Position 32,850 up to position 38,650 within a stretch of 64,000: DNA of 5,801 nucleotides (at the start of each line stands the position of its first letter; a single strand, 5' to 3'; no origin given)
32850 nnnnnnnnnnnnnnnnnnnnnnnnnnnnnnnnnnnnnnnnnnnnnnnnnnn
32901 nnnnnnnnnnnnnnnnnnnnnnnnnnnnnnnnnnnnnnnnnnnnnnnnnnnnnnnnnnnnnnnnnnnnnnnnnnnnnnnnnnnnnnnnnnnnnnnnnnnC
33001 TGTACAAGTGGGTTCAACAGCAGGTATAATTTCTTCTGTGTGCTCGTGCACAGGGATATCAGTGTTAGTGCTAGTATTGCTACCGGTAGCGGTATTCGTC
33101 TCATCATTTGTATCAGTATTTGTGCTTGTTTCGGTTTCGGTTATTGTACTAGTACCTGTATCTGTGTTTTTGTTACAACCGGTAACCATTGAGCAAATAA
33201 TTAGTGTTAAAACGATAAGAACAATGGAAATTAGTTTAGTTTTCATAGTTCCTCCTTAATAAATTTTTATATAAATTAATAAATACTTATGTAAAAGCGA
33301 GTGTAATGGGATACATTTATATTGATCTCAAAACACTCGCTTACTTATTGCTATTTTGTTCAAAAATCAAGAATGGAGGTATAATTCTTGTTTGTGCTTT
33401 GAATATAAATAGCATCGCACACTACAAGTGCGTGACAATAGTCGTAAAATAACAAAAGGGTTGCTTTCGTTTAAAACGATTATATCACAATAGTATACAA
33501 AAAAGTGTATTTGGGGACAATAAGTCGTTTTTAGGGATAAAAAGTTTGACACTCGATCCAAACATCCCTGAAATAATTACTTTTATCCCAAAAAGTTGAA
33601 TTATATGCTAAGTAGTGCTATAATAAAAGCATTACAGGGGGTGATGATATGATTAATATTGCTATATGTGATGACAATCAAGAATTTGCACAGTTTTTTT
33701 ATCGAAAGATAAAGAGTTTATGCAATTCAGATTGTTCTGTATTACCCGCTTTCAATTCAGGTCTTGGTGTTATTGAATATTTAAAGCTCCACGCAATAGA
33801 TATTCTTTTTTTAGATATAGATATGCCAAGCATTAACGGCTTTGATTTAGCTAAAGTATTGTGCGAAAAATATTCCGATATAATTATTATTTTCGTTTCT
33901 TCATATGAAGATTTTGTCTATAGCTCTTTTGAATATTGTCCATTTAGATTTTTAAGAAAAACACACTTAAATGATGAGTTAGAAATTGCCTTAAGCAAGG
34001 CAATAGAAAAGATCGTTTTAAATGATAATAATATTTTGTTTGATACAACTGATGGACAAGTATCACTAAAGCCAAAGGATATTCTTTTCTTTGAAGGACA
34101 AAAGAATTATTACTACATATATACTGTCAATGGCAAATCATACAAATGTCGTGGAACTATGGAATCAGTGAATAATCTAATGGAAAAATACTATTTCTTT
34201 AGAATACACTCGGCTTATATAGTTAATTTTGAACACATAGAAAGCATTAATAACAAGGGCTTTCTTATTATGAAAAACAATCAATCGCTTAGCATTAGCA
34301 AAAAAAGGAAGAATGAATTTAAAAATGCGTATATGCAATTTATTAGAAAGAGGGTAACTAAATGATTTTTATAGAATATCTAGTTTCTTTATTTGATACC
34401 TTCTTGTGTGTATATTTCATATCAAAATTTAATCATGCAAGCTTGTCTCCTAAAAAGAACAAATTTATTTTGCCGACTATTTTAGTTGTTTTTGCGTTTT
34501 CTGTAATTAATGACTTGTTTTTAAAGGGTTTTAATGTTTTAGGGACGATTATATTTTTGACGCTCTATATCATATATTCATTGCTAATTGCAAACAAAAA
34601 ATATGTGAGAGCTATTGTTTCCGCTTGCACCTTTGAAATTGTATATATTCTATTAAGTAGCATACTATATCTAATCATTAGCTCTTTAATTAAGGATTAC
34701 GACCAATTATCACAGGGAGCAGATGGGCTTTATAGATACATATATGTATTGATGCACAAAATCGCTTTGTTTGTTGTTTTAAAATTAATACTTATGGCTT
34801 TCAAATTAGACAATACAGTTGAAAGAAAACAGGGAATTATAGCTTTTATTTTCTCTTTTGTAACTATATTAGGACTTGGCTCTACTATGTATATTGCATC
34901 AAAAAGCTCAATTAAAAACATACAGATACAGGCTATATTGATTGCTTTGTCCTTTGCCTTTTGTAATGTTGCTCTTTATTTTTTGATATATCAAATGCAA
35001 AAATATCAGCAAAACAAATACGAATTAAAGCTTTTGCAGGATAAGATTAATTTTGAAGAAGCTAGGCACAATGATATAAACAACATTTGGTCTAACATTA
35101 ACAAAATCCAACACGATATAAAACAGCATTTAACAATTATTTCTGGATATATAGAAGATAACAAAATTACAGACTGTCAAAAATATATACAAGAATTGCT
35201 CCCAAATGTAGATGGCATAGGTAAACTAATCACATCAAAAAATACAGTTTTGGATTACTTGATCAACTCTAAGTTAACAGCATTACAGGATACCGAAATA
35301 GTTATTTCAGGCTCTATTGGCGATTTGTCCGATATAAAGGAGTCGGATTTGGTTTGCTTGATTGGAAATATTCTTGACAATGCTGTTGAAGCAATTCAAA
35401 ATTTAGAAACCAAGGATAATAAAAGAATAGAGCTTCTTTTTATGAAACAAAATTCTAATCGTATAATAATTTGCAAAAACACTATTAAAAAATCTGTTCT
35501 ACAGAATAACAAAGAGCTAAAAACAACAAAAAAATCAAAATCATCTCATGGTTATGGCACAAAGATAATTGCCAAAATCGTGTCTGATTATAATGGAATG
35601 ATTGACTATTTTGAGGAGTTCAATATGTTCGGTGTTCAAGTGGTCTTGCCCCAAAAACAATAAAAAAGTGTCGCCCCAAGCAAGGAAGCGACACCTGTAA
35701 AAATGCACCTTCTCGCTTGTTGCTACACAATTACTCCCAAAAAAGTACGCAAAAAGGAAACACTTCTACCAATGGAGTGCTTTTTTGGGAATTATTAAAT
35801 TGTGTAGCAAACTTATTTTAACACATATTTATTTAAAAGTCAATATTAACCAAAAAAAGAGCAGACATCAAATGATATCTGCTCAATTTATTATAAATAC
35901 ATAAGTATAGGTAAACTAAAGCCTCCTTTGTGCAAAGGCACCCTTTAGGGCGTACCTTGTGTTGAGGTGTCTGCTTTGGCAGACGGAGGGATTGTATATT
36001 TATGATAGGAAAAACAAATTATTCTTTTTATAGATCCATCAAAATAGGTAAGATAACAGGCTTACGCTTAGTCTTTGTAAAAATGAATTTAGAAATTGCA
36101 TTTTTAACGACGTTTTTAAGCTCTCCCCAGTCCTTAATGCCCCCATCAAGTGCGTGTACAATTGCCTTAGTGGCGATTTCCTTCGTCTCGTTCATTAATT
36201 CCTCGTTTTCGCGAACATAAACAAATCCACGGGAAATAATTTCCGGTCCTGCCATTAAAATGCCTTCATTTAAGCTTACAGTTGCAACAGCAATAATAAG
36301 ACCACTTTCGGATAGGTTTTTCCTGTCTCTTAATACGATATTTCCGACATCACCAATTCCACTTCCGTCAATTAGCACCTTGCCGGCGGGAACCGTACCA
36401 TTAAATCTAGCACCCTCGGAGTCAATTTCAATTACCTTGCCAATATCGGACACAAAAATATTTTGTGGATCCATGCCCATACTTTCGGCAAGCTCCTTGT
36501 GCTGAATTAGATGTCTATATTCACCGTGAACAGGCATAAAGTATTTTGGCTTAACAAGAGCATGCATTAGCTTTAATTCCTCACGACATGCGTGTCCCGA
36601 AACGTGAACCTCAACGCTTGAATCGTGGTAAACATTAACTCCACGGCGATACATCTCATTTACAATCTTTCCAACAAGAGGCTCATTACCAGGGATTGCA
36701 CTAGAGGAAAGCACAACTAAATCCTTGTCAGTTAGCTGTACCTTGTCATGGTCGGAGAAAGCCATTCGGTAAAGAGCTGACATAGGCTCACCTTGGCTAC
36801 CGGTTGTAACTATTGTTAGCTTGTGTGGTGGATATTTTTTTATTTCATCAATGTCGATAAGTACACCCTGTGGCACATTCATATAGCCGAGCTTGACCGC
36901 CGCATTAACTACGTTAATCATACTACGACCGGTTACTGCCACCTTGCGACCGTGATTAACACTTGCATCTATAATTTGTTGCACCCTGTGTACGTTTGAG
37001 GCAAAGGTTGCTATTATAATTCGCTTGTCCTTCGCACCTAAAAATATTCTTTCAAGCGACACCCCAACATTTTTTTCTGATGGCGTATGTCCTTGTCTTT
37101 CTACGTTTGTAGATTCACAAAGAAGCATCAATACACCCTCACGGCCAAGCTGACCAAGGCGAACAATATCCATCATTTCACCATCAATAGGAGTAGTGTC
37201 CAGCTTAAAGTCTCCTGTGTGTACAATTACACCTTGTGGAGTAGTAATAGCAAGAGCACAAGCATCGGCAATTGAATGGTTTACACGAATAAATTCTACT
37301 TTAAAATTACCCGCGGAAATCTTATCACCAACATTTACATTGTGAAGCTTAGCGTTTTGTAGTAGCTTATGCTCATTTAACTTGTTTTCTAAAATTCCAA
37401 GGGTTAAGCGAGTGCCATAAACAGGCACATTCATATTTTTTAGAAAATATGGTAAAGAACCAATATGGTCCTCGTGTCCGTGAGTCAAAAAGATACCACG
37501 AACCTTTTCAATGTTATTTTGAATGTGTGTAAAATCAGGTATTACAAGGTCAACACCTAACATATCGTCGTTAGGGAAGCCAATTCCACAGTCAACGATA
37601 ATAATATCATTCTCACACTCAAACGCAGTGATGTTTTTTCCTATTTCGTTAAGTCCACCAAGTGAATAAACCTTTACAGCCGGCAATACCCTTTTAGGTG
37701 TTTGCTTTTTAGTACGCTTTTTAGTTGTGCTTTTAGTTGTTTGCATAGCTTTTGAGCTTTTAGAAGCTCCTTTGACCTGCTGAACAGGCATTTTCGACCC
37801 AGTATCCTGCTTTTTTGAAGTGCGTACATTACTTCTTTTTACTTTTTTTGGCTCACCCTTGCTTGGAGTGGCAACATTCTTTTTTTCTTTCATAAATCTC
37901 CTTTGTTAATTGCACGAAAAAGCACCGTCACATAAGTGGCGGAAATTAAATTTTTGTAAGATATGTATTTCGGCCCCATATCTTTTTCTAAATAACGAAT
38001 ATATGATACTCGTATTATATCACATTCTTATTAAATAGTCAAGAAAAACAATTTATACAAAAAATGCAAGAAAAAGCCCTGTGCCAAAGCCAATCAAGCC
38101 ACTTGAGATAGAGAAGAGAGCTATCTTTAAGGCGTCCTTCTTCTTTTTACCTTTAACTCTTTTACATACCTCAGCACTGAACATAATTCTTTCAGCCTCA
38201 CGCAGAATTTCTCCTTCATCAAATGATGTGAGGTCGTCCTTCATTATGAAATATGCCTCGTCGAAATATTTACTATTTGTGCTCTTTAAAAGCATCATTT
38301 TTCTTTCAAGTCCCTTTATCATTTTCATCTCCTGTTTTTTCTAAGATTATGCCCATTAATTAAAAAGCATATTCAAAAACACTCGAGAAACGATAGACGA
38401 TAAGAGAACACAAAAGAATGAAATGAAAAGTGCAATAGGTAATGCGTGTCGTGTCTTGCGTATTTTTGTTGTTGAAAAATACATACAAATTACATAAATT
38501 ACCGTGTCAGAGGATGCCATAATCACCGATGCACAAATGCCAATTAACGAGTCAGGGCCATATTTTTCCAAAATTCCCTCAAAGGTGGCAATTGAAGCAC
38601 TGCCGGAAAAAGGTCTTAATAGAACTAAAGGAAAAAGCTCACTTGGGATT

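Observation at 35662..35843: A stand-alone minus-strand transcription unit with no ORF is a candidate novel ~150-nt sRNA next to the LytTR system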

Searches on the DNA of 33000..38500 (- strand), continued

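Call 65: search_with_rna_model(model_id=R1, sources=[window, L001, L002, L003, L004, L005, L006, L007, L008, L009, L010, L011, L012, L017, L019, L020, L021, L022, L023, L024, L025, L026, L027, L028, L029, L030, L031, L032, L033], max_evalue=10)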
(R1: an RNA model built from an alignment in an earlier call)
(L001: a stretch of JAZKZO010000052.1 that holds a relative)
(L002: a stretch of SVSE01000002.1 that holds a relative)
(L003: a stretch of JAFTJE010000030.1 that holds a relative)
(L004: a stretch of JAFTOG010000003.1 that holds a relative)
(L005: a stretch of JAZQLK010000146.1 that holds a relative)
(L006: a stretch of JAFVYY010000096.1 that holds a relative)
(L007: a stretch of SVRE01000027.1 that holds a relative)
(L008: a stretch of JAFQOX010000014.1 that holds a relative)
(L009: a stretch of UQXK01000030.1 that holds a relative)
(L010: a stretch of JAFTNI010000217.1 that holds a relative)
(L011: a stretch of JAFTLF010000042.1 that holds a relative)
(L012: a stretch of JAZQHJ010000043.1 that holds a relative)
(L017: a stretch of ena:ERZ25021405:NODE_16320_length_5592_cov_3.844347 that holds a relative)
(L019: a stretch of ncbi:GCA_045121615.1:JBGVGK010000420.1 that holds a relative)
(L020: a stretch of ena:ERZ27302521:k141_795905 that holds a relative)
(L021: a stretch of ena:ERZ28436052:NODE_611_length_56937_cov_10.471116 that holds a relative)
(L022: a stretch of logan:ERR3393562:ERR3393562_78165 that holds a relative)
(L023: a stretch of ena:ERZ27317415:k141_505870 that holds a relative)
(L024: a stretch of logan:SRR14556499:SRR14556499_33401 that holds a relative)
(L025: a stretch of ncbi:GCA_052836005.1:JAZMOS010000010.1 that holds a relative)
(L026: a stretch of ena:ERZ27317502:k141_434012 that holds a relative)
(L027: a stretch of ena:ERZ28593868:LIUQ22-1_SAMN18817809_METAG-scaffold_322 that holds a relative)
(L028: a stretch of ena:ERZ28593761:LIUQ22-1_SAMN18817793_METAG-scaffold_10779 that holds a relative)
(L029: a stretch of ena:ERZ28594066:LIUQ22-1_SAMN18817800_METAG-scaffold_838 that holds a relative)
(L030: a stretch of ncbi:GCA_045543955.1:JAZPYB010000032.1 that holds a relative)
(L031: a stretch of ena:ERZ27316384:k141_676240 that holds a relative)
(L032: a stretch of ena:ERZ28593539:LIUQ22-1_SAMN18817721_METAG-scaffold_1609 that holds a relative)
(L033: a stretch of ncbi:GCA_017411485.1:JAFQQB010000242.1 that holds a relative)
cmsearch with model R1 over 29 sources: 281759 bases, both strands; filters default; matches with E-value up to 10: 15.
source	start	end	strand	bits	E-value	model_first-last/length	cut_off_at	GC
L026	6942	7106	+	202.2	4.8e-42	1-164/164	no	0.39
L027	6942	7106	+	202.2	4.8e-42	1-164/164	no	0.39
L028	3401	3565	+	202.2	4.8e-42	1-164/164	no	0.39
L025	6956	7124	+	189.1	3.5e-39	1-164/164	no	0.42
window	35655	35812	-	182.4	1.1e-37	1-164/164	no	0.39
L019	1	110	-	33.7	4.2e-05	1-105/164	3'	0.33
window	35718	35837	+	31.3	0.00015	1-164/164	no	0.29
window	2392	2503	+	12.1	2.3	1-164/164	no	0.34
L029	3436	3575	+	10.8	4.5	1-164/164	no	0.33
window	39710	39755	-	10.5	5.3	28-81/164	no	0.26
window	9094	9133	-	10.2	6.1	31-72/164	no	0.35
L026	3457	3589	+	9.8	7.3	1-164/164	no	0.33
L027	3457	3589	+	9.8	7.3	1-164/164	no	0.33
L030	7621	7780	+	9.7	7.9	1-164/164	no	0.33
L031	2171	2214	+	9.7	8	28-79/164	no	0.25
